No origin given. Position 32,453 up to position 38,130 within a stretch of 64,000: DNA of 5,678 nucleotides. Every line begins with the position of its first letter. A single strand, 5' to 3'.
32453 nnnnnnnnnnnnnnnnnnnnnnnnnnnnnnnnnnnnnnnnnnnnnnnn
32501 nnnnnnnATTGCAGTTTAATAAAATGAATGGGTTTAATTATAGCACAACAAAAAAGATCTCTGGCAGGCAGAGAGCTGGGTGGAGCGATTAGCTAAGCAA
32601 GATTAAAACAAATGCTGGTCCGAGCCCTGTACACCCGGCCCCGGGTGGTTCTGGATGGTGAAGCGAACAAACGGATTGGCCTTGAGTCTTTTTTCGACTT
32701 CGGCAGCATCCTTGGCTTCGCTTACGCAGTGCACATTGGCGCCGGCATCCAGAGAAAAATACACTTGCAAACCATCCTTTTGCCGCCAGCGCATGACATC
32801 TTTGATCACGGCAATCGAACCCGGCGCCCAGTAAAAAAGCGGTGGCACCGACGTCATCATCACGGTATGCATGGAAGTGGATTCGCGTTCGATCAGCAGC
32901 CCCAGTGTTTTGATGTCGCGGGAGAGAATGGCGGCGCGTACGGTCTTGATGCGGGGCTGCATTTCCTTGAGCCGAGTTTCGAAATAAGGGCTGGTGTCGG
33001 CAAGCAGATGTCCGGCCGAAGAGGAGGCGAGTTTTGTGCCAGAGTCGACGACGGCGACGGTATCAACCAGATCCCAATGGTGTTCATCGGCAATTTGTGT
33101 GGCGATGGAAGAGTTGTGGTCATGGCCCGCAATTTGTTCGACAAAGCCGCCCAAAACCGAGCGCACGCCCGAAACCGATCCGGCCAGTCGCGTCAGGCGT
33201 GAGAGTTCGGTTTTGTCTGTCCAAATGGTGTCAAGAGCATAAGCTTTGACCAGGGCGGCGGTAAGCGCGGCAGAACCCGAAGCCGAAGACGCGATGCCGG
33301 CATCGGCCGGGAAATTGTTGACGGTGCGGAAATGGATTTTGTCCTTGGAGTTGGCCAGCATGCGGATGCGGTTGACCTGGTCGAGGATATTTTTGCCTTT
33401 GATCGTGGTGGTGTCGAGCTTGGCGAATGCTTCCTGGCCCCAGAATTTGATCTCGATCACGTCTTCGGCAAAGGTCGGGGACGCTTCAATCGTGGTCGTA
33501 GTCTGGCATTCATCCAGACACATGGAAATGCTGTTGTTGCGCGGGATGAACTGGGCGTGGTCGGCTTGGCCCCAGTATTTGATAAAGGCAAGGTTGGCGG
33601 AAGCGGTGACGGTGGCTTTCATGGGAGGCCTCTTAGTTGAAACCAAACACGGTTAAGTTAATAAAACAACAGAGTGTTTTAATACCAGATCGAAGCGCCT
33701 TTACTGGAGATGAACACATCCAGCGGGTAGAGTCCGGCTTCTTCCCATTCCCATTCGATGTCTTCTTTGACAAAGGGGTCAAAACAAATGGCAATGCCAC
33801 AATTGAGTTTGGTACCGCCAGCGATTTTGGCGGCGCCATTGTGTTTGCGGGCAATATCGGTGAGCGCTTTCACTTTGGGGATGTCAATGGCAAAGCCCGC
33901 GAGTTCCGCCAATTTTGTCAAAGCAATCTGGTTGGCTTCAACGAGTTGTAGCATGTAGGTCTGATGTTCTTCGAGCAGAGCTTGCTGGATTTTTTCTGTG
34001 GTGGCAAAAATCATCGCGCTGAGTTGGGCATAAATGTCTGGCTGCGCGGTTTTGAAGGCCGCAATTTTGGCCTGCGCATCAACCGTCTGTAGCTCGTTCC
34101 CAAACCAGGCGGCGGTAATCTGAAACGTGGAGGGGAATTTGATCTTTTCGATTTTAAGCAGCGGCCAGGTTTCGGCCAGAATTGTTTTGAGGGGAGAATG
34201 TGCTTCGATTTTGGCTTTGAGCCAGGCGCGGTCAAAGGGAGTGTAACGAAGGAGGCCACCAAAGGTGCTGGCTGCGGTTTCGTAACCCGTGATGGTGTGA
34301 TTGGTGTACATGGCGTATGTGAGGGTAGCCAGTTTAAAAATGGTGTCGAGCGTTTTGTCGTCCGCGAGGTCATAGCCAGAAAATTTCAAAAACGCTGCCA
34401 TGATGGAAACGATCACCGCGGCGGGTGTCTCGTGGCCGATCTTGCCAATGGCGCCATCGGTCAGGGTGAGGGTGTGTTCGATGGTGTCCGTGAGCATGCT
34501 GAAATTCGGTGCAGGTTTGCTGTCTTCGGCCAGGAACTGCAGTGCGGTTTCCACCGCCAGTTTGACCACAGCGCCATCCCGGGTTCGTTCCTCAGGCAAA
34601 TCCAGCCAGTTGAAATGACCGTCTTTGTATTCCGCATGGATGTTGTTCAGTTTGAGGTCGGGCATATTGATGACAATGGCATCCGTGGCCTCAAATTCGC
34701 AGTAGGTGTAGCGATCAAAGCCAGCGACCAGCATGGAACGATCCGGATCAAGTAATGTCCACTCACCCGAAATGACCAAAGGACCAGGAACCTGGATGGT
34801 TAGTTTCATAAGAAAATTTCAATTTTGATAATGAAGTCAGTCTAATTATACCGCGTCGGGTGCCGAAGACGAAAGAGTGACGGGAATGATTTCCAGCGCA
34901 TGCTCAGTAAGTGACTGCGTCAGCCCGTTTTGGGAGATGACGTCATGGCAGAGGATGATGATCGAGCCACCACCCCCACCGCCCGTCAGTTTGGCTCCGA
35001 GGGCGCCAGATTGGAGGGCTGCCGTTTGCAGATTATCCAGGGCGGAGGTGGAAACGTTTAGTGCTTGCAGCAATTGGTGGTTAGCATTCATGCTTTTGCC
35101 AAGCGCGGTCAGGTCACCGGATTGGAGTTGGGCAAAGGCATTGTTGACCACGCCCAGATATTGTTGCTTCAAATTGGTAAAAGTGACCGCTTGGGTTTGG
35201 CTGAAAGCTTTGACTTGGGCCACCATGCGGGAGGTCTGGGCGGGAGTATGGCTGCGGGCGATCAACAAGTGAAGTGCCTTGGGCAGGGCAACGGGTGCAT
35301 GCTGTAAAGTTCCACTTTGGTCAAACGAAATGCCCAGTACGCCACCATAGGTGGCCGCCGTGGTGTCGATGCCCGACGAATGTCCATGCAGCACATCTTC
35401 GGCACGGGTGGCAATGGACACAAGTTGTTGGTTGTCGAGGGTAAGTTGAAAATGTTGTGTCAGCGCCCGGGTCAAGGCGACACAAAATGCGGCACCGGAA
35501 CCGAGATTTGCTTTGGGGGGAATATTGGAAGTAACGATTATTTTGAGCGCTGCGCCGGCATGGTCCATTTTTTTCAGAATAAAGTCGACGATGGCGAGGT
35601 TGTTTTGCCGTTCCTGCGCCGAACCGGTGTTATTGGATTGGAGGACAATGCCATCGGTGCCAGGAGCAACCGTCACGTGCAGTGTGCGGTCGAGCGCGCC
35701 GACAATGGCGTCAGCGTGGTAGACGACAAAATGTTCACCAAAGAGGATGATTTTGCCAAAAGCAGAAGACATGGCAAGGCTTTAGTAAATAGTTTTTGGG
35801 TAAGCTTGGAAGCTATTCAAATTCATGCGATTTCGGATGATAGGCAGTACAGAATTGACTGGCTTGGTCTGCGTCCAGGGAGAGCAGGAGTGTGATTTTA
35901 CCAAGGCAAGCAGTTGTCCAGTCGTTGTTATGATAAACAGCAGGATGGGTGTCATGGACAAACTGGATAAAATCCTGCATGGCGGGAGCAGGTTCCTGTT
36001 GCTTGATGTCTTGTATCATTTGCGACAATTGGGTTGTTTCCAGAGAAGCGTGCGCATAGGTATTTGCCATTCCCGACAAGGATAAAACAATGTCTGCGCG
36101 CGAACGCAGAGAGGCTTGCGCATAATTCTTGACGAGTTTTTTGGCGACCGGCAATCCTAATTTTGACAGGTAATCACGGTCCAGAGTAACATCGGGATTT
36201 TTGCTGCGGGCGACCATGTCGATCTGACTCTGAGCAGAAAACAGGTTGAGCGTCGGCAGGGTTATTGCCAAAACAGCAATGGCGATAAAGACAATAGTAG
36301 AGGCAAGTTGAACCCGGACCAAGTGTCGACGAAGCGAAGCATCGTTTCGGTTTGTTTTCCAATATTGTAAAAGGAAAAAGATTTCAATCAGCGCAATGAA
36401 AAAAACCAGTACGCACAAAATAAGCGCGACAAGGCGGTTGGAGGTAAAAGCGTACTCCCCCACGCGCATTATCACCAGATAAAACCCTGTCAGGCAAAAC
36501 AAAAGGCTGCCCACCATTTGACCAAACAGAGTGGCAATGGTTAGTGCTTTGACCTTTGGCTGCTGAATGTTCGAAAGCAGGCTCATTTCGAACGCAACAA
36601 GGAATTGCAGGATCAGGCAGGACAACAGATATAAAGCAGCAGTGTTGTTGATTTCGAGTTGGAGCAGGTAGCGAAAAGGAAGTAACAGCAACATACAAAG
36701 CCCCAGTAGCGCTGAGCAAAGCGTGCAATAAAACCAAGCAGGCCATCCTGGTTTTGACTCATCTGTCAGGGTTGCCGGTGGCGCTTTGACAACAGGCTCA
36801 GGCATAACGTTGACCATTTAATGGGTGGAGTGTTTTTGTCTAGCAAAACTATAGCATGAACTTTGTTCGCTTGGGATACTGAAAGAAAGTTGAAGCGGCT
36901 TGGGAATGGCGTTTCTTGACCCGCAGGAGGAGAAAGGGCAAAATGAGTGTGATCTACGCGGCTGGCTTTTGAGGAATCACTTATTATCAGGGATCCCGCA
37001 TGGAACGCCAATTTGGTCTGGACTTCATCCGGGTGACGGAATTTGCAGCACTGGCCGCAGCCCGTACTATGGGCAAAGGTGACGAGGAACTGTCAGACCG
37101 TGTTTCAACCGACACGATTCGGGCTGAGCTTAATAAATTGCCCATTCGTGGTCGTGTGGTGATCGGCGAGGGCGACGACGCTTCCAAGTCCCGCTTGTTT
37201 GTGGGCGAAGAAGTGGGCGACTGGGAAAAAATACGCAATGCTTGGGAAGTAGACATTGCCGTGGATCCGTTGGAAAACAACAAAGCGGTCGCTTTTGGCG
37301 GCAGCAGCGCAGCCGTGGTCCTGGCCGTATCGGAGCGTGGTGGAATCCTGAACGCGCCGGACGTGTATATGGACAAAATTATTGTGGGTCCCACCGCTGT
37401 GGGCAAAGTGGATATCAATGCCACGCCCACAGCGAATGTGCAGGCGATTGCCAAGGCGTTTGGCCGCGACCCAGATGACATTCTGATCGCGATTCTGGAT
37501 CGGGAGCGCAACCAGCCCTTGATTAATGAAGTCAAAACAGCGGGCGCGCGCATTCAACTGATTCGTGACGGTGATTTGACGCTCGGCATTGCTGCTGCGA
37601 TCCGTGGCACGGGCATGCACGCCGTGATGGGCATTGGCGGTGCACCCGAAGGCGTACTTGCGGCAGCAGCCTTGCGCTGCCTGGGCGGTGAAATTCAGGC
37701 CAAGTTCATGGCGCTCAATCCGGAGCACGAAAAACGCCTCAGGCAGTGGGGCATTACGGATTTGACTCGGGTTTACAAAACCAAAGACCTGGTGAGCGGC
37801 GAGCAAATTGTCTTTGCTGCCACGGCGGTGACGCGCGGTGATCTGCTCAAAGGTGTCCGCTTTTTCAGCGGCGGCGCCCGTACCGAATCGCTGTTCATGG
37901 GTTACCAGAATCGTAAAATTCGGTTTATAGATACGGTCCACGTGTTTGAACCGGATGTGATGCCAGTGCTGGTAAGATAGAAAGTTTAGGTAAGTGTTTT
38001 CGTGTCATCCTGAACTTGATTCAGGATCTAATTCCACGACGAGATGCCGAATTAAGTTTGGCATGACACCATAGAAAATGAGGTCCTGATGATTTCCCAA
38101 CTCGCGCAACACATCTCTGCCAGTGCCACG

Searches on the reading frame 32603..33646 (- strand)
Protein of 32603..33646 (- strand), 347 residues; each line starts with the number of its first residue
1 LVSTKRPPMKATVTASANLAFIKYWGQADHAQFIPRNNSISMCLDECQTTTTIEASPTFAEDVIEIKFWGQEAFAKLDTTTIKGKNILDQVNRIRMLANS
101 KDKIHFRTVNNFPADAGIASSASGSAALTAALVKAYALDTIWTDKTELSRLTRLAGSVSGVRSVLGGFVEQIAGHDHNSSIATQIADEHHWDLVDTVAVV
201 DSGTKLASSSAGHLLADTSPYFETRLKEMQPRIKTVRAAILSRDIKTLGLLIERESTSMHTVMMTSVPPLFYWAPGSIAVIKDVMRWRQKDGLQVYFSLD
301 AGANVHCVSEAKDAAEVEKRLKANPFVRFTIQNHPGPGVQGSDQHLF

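Call 4: search_protein_families(library=pfam, proteins=[window:32603-33646:-], max_evalue=0.01)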
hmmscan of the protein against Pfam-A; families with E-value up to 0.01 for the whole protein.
window:32603-33646:- (347 aa): 3 families
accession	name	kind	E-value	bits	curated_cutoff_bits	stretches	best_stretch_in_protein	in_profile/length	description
PF22700.2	MVD-like_N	-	7.8e-40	136.5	27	1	15-182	1-157/157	Diphosphomevalonate decarboxylase-like N-terminal domain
PF18376.6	MDD_C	-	8.5e-17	62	23.2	1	197-322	3-131/186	Mevalonate 5-diphosphate decarboxylase C-terminal domain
PF00288.32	GHMP_kinases_N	-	1.5e-05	25.5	22.3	1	99-160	15-72/87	GHMP kinases N terminal domain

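Call 6: search_protein_families(library=ncbifam, proteins=[window:32603-33646:-], max_evalue=0.01)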
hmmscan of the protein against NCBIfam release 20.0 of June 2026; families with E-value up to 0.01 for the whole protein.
window:32603-33646:- (347 aa): 5 families
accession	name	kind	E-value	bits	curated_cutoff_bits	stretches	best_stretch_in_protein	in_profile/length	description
TIGR01240.1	mevDPdecarb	equivalog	1.3e-64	218.1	171.35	1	11-322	1-301/305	diphosphomevalonate decarboxylase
NF040704.1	IPP_alt_MvaD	equivalog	4.2e-44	151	475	1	10-323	1-299/323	phosphomevalonate decarboxylase MvaD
NF040847.1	mev_decarb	equivalog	1.5e-08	34.2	560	1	20-313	45-323/350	bisphosphomevalonate decarboxylase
TIGR00549.1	mevalon_kin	equivalog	7.2e-05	22.4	163.05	1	39-137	19-114/276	mevalonate kinase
TIGR01920.1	Shik_kin_archae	equivalog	0.0038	16.6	126.85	1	80-139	46-105/266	shikimate kinase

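Call 36: find_related_loci(query=window:32603-33646:-, collection=genome_contigs, flank=10000)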
Query window:32603-33646:- (347 aa) in genome_contigs; peptide patterns used: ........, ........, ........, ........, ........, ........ (x = any residue, [..] = any of these).
164 stretches matched a pattern; 15 encode a relative of the query (tblastn E <= 1e-3); 15 distinct loci.
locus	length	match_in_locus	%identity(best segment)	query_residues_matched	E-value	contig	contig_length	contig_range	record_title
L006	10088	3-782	61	88-347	1e-87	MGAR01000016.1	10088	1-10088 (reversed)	MAG: Candidatus Roizmanbacteria bacterium RIFCSPLOWO2_01_FULL_41_22 rifcsplowo2_01_scaffold_28766, whole genome shotgun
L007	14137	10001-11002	46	10-347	2e-84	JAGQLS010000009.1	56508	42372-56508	MAG: Candidatus Woesebacteria bacterium isolate HKST-UBA22 NODE_9_length_56508_cov_5.129627, whole genome shotgun sequen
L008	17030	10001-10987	41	10-347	4e-67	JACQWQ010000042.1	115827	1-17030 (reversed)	MAG: Chloroflexi bacterium isolate NC_groundwater_1493_Pr4_B-0.1um_56_6 SR1-18-B1_scaffold_18250, whole genome shotgun s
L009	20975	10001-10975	37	9-340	2e-63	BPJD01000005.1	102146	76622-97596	MAG: Patescibacteria group bacterium KatS3mg091 DNA, contig_4624, whole genome shotgun sequence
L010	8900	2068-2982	32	9-314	1e-42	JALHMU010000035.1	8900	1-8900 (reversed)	MAG: Candidatus Peribacteraceae bacterium isolate Bin_43_2_2_sub c_000000027640, whole genome shotgun sequence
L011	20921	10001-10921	32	8-319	5e-42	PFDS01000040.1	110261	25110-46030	MAG: Candidatus Peregrinibacteria bacterium CG10_big_fil_rev_8_21_14_0_10_49_16 CG10_8_21_14_0.10_scaffold_85_c, whole g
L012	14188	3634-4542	34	12-316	2e-39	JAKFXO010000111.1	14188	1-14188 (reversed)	MAG: Candidatus Peribacterales bacterium isolate ND3_Bin_28 ND3_0000917, whole genome shotgun sequence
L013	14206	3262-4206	34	15-314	1e-37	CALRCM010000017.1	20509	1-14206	MAG: Candidatus Peribacteria bacterium isolate MaH-04nov19-177 genome assembly, contig: MaH-04nov19-C6575, whole genome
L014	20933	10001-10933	33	8-314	7e-37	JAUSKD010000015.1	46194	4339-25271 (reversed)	MAG: Candidatus Peribacter sp. isolate E14_metabat.bin.351 E14_k141_63868, whole genome shotgun sequence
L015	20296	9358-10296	33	12-314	5e-36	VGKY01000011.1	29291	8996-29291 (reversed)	MAG: Candidatus Peribacteria bacterium isolate K_Offshore_120m_m1_009 K_Offshore_120m_m1_009_Ga0194131_10002629, whole g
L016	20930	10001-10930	31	9-314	2e-35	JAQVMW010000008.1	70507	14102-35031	MAG: Candidatus Peribacteraceae bacterium isolate STF1_142 NODE_673_length_70507_cov_5.130335_Sandtown_F1, whole genome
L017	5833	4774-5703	31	9-314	2e-35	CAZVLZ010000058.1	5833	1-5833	MAG TPA_asm: uncultured Candidatus Peribacteria bacterium isolate SRP263991_co1_524 genome assembly, contig: NODE_23356_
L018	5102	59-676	37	110-314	3e-30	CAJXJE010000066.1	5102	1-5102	TPA_asm: uncultured Candidatus Peregrinibacteria bacterium isolate SRR5494785_bin.32_MetaBAT_v2.12.1_MAG genome assembly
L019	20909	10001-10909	29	6-313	5e-27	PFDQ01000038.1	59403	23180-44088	MAG: Candidatus Peregrinibacteria bacterium CG10_big_fil_rev_8_21_14_0_10_42_8 CG10_8_21_14_0.10_scaffold_805_c, whole g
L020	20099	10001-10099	48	164-195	2e-4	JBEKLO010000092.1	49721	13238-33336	MAG: Terriglobales bacterium isolate SPRUCE 372 SPRUCE_372_92, whole genome shotgun sequence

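Call 41: search_protein_families(library=pfam, proteins=[L006:864-1664:-, L006:2601-3908:-, L006:3923-5116:-, L006:5147-6055:+, L006:6906-8750:+, L007:8243-8992:-, L007:9273-9998:+, L007:11010-11603:+, L007:12324-13646:-, L007:6554-7597:+], max_evalue=0.001)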
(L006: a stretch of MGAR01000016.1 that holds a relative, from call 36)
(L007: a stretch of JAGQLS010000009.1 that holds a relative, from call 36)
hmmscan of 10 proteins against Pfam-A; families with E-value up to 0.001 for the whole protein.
L006:864-1664:- (266 aa): 1 family
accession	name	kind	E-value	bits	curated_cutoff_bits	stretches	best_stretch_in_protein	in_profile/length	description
PF00696.33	AA_kinase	-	8.3e-28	98.1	24.9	1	6-244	4-234/234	Amino acid kinase family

L006:2601-3908:- (435 aa): 1 family
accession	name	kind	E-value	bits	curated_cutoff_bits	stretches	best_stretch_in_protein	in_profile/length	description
PF00342.24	PGI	-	1.1e-19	70.9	22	1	51-433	77-467/486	Phosphoglucose isomerase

L006:3923-5116:- (397 aa): 1 family
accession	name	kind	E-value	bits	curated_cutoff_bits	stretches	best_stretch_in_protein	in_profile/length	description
PF21621.3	MPI_cupin_dom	-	2e-07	31.3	27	1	326-385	12-71/79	Mannose-6-phosphate isomerase, cupin domain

L006:5147-6055:+ (302 aa): 1 family
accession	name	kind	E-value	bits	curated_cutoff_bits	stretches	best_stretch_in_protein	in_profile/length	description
PF01040.23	UbiA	-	7.2e-27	94.7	34.2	1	30-270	13-237/250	UbiA prenyltransferase family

L006:6906-8750:+ (614 aa): 2 families
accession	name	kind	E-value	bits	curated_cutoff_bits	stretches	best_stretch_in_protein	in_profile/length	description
PF08486.15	SpoIID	-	1.4e-12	48.5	23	1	360-434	13-95/97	Stage II sporulation protein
PF03954.19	Lectin_N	-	0.00034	20.9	28.3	1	60-144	39-120/140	Hepatic lectin, N-terminal domain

L007:8243-8992:- (249 aa): 4 families
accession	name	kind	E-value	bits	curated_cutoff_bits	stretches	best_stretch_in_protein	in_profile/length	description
PF07719.23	TPR_2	-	2.7e-07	30.6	27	0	207-231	10-34/34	Tetratricopeptide repeat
PF14559.12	TPR_19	-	8.2e-07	29.7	25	0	211-234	4-27/68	Tetratricopeptide repeat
PF00515.34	TPR_1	-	8.3e-06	25.8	27.8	0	208-231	11-34/34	Tetratricopeptide repeat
PF13414.12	TPR_11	-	2e-05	24.6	26.8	0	208-232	4-28/42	TPR repeat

L007:9273-9998:+ (241 aa): 1 family
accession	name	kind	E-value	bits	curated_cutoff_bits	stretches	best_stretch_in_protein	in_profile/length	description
PF00293.34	NUDIX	-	7e-20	71.8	21.1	1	107-225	2-124/134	NUDIX domain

L007:11010-11603:+ (197 aa): 1 family
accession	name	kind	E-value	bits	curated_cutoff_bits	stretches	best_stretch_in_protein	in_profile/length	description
PF00625.27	Guanylate_kin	-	3.5e-09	37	25.2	1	1-143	2-148/182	Guanylate kinase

L007:12324-13646:- (440 aa): 0 families

L007:6554-7597:+ (347 aa): 4 families
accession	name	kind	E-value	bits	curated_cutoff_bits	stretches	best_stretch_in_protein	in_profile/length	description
PF00004.35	AAA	-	8e-18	65.6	21.2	1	121-257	2-126/131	ATPase family associated with various cellular activities (AAA)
PF22667.2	Lon_lid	-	2.7e-08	33.8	27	1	283-332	3-52/57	Lon protease AAA+ ATPase lid domain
PF07728.20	AAA_5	-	7.6e-08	32.9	22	1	119-254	1-139/139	AAA domain (dynein-related subfamily)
PF13401.12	AAA_22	-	0.00049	20.9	27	0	120-218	8-116/130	AAA domain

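Call 75: search_protein_families(library=pfam, proteins=[L013:4327-10677:-], max_evalue=0.01)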
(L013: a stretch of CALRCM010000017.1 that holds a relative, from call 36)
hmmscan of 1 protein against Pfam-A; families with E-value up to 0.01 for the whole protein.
L013:4327-10677:- (2117 aa): 1 family
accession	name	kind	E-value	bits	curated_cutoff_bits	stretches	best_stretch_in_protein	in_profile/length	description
PF00027.35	cNMP_binding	-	1.7e-28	98.9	27.5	2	1992-2079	2-87/89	Cyclic nucleotide-binding domain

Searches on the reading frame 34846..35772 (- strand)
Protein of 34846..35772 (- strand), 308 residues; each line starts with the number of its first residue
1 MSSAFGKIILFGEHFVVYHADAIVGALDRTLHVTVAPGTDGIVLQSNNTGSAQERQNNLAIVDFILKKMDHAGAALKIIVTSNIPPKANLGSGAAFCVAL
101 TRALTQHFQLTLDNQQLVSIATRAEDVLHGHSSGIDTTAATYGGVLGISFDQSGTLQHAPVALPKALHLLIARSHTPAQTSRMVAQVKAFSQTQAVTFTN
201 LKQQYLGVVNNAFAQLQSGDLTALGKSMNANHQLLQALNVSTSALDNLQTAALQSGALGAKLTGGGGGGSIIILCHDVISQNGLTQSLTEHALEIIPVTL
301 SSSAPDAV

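Call 4: search_protein_families(library=pfam, proteins=[window:34846-35772:-], max_evalue=0.01)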
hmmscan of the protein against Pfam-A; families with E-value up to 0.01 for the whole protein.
window:34846-35772:- (308 aa): 3 families
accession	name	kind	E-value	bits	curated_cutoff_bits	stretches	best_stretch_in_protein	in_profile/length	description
PF00288.32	GHMP_kinases_N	-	1.7e-17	63.8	22.3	1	64-144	9-87/87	GHMP kinases N terminal domain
PF08544.19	GHMP_kinases_C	-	8.3e-13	49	21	1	213-276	2-67/85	GHMP kinases C terminal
PF22700.2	MVD-like_N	-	4.3e-05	23.6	27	1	39-123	47-130/157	Diphosphomevalonate decarboxylase-like N-terminal domain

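Call 6: search_protein_families(library=ncbifam, proteins=[window:34846-35772:-], max_evalue=0.01)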
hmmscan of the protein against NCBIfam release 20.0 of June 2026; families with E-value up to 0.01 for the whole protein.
window:34846-35772:- (308 aa): 21 families
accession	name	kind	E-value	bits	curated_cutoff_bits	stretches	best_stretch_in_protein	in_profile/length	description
TIGR00549.1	mevalon_kin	equivalog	1.2e-63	215.2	163.05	1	5-274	2-276/276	mevalonate kinase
NF003036.0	PRK03926.1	equivalog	4e-49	167.3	403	1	2-277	4-269/302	mevalonate kinase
NF003006.0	PRK03817.1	equivalog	5.4e-23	81.5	443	2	62-175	74-188/352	galactokinase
TIGR01220.1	Pmev_kin_Gr_pos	equivalog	1.5e-19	70.3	165.7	2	159-299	208-353/358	phosphomevalonate kinase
NF003705.0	PRK05322.1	equivalog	1.5e-17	63.4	385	2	210-277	282-351/388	galactokinase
TIGR00131.1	gal_kin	equivalog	2.3e-16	59.7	226.65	2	61-182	96-219/388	galactokinase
NF002288.1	PRK01212.1-4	equivalog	1.5e-15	57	194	1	55-289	56-279/303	homoserine kinase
NF001816.0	PRK00555.1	equivalog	1.9e-14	53.4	509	2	209-277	257-326/363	galactokinase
NF003472.0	PRK05101.1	equivalog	7.3e-14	51.5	499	2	61-176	99-214/382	galactokinase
NF040957.1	Arch_PMK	equivalog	9.6e-13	48.3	500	1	2-278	2-290/316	phosphomevalonate kinase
TIGR00191.1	thrB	equivalog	9.4e-11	41.1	168.25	1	53-290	56-279/304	homoserine kinase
NF049969.1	GlMnHpPKinHddA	equivalog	3.4e-08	33.3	600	1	222-289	253-317/338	D-glycero-D-manno-heptose 7-phosphate kinase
NF040725.1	panto_kin_Meth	equivalog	2.8e-07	29.8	380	1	42-146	55-153/286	pantoate kinase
TIGR00144.1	beta_RFAP_syn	subfamily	1.8e-05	24.1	113.5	1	51-146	57-147/325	beta-ribofuranosylaminobenzene 5'-phosphate synthase family protein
NF009948.0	PRK13412.1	equivalog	2.2e-05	22.3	721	1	68-292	719-952/974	bifunctional fucokinase/fucose-1-phosphate guanylyltransferase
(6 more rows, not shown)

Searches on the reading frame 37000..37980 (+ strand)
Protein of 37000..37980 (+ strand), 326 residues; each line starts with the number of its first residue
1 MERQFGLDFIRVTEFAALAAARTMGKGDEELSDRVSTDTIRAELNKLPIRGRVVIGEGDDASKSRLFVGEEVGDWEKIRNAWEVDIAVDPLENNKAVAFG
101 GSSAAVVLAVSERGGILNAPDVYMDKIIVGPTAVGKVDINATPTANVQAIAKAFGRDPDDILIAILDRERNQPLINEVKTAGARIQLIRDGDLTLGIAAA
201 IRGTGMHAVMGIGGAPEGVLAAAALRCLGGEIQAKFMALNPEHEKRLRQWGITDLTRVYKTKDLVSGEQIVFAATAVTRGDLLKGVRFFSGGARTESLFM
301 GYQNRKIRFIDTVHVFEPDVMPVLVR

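Call 15: search_protein_families(library=pfam, proteins=[window:37000-37980:+], max_evalue=0.001)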
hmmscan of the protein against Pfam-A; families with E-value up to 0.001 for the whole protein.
window:37000-37980:+ (326 aa): 1 family
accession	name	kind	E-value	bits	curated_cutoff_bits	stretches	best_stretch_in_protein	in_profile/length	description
PF03320.18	FBPase_glpX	-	7.6e-114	380.2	27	1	4-314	2-307/307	Bacterial fructose-1,6-bisphosphatase, glpX-encoded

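Call 94: list_cluster_members(proteins=[window:37000-37980:+, window:9309-10325:+, window:59980-61014:+, window:38089-39246:+, window:4291-5355:-, window:45500-46258:-, window:44259-45377:-, window:34846-35772:-, window:33679-34809:-, P0124])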
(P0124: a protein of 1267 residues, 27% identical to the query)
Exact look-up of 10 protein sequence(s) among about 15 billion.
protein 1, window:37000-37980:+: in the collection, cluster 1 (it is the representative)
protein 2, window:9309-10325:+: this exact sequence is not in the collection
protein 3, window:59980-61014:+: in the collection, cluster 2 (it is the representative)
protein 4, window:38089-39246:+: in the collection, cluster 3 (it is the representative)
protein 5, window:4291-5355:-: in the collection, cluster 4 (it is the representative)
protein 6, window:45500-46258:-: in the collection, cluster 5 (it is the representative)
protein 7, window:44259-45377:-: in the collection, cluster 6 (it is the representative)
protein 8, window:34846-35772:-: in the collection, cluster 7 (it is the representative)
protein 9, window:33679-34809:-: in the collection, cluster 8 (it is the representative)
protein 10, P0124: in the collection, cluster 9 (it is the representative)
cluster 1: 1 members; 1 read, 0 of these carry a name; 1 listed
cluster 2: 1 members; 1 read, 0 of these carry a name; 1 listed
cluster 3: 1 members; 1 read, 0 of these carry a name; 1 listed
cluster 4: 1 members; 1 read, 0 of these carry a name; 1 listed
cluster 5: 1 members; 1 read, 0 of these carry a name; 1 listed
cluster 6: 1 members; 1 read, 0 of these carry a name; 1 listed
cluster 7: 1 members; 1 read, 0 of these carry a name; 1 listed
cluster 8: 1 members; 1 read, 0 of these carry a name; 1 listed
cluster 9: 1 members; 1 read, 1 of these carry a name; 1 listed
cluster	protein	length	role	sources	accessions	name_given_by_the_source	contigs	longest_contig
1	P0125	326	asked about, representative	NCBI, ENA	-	-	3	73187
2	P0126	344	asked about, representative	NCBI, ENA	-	-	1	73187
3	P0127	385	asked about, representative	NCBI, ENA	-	-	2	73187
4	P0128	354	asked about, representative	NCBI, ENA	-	-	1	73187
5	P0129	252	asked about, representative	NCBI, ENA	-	-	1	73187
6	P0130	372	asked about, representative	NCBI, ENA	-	-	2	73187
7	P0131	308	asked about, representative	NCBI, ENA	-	-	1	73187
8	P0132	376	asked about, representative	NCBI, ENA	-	-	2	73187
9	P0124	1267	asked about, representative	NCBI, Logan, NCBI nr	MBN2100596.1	hypothetical protein JW710_01730 [Candidatus Dojkabacteria bacterium] | hypothetical protein [Candidatus Dojkabacteria bacterium]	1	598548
